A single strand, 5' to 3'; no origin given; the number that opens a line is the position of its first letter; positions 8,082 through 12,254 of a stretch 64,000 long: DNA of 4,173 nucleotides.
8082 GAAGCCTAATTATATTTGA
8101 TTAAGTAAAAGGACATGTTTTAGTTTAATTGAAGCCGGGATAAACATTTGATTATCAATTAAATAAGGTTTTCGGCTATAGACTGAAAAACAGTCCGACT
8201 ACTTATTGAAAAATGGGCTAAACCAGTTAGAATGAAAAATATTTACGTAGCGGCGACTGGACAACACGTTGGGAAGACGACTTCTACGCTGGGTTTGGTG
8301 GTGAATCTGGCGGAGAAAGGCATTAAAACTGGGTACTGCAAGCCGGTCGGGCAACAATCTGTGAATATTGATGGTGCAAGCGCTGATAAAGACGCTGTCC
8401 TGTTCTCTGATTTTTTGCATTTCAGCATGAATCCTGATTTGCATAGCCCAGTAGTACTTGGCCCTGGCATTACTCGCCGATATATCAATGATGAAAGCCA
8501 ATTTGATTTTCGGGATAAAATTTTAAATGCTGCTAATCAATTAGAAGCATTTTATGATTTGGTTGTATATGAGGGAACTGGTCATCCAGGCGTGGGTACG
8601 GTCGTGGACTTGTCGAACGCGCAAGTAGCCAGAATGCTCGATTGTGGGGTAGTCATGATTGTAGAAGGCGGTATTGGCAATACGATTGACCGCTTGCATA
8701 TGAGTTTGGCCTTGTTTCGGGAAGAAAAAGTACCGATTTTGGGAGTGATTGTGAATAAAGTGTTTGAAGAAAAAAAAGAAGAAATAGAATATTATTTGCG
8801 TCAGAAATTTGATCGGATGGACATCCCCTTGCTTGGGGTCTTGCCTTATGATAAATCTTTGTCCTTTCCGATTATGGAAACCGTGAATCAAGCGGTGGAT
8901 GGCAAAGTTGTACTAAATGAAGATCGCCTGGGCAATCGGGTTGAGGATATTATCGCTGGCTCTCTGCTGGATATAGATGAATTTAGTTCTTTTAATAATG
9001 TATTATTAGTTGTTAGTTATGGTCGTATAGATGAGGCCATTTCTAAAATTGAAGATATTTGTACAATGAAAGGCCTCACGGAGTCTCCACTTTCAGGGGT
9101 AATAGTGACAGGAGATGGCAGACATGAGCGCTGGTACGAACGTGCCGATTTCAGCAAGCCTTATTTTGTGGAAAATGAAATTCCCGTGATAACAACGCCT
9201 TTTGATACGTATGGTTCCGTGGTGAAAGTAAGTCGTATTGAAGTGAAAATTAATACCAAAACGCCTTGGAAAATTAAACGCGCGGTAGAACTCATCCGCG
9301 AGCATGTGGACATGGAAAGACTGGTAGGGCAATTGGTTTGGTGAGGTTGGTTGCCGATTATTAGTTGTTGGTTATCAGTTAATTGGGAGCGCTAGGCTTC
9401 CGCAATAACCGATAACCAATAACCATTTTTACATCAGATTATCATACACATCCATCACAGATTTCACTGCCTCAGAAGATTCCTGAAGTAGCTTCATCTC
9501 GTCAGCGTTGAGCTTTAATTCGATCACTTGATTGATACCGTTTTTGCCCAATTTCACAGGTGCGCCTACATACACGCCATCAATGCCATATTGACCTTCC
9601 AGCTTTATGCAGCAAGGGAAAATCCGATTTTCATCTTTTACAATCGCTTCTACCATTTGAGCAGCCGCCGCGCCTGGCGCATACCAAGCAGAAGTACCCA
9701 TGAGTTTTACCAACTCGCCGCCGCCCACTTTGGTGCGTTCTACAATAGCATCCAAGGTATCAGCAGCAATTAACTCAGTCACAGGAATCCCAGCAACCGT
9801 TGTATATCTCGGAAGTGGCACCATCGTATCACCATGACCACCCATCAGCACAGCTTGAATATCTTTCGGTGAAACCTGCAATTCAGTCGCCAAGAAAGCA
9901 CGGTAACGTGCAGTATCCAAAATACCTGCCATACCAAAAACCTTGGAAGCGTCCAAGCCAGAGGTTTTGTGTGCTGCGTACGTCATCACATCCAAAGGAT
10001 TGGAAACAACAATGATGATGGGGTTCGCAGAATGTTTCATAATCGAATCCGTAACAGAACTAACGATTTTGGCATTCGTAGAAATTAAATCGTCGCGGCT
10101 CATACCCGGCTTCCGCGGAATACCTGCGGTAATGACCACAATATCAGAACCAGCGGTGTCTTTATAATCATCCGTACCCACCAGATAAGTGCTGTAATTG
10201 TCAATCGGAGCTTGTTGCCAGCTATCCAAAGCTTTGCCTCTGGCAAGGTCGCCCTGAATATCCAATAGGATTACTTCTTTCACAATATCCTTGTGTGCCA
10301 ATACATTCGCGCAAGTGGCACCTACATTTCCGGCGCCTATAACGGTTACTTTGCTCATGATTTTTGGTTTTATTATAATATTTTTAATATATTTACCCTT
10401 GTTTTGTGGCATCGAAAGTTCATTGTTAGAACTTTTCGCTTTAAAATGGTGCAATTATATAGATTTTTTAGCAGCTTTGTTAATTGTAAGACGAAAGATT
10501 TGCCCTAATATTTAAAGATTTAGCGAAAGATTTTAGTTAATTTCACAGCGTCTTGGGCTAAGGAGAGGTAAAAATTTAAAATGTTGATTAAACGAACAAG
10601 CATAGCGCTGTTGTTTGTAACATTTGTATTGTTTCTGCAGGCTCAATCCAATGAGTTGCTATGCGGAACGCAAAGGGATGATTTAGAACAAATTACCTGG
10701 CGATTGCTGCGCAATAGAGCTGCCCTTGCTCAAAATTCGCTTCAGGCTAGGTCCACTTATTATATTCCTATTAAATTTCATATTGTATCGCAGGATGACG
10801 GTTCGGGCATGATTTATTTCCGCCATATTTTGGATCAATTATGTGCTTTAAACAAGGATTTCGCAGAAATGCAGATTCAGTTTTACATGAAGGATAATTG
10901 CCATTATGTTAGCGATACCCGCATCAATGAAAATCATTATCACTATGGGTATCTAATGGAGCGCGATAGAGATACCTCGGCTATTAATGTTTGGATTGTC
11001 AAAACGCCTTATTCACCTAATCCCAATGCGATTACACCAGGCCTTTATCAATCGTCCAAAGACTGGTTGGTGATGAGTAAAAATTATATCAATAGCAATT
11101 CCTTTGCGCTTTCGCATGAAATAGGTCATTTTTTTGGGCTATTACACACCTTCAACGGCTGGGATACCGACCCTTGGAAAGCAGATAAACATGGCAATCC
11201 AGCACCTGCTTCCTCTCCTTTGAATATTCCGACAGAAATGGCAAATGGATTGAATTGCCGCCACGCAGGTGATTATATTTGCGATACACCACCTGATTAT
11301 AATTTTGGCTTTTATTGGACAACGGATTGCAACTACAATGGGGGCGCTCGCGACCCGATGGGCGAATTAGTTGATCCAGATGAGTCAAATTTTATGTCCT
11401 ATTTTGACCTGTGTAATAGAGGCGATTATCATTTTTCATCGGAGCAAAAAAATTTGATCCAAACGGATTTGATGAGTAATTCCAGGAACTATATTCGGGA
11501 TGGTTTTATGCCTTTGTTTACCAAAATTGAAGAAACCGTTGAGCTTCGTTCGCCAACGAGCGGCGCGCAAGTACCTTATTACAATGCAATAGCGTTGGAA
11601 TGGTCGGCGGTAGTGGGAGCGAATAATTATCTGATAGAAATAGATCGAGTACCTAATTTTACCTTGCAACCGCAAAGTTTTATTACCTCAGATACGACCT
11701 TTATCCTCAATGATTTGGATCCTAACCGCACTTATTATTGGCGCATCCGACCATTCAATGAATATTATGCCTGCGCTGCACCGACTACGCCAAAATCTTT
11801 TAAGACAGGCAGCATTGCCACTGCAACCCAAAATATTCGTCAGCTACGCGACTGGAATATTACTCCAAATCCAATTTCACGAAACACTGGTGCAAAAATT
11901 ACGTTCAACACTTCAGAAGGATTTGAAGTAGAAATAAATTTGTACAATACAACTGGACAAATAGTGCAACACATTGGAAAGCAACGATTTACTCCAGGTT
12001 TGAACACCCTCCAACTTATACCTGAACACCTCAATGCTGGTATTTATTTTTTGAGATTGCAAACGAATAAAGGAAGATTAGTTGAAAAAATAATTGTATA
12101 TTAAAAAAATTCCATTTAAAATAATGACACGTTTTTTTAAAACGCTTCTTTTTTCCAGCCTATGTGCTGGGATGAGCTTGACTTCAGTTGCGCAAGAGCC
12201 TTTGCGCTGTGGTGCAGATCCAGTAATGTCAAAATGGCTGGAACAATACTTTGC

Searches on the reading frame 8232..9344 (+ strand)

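Call 74: search_protein_families(library=pfam, proteins=[window:8232-9344:+], max_evalue=0.001)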
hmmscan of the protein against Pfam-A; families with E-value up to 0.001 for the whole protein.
window:8232-9344:+ (370 aa): 2 families
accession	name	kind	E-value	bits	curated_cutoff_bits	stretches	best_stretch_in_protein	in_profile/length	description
PF13500.12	AAA_26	-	1.3e-31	110.4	27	1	2-211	1-195/198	AAA domain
PF01656.29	CbiA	-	2e-11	44.3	25.4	1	4-211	1-116/125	CobQ/CobB/MinD/ParA nucleotide binding domain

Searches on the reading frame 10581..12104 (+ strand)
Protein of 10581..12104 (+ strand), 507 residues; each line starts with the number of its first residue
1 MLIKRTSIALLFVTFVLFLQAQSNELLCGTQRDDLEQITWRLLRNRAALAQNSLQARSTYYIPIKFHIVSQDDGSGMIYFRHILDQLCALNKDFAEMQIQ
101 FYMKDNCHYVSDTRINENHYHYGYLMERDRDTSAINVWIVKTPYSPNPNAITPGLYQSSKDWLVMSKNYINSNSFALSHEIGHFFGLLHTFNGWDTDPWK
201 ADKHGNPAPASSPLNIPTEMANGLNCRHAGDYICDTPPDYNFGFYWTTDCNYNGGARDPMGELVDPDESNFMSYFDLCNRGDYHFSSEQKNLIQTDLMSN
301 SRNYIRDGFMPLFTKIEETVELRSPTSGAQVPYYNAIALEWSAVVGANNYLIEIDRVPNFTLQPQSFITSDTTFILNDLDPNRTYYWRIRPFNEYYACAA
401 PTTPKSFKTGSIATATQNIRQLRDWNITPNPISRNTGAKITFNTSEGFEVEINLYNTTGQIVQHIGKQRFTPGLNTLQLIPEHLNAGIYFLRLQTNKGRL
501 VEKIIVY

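Call 74: search_protein_families(library=pfam, proteins=[window:10581-12104:+], max_evalue=0.001)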
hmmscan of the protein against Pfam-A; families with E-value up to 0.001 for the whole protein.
window:10581-12104:+ (507 aa): 2 families
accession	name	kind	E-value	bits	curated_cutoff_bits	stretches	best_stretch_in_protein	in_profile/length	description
PF18962.6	Por_Secre_tail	-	2.6e-09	37.7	27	1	429-506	3-75/75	Secretion system C-terminal sorting domain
PF05572.19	Peptidase_M43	-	4e-05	24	23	1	118-204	15-98/152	Pregnancy-associated plasma protein-A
